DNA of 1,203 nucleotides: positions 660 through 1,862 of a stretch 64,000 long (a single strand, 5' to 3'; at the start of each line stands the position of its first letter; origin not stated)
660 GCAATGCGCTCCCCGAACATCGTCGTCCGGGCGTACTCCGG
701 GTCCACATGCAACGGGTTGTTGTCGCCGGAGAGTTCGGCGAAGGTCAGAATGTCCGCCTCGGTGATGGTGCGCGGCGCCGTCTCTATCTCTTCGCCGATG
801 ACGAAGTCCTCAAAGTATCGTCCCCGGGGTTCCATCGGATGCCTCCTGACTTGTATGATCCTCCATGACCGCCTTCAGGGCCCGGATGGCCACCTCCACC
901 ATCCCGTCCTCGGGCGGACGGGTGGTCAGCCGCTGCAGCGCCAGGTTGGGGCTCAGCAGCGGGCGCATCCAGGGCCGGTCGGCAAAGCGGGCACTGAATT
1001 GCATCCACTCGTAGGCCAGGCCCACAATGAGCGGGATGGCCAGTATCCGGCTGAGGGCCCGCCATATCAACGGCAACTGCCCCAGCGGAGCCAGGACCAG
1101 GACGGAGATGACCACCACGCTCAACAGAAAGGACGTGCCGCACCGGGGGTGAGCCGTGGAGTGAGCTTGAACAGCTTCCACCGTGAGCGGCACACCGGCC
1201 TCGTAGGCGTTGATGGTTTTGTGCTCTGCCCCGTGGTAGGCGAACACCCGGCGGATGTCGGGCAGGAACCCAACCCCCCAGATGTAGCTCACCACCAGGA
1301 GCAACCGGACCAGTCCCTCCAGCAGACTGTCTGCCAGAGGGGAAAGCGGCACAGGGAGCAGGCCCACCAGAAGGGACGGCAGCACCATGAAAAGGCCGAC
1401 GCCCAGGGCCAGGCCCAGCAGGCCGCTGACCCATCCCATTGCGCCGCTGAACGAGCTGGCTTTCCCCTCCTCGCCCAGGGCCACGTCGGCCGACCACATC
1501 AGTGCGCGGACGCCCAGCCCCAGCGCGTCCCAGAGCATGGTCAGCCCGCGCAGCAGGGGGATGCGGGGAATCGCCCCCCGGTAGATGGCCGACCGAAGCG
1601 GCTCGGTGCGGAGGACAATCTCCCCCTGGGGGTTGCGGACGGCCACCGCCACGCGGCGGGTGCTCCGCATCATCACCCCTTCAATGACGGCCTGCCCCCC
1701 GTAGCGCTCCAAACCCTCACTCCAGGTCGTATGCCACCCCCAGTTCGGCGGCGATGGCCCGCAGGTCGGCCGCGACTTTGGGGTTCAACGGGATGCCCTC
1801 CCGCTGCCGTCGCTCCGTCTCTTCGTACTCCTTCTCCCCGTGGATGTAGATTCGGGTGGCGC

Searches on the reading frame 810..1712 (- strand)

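Call 19: search_protein_families(library=pfam, proteins=[window:810-1712:-], max_evalue=0.00001)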
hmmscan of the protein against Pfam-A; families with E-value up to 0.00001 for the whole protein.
window:810-1712:- (300 aa): 1 family
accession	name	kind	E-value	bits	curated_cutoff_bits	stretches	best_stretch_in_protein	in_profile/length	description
PF07136.16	DUF1385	-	1.2e-77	260.7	22.1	1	51-284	1-226/227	Protein of unknown function (DUF1385)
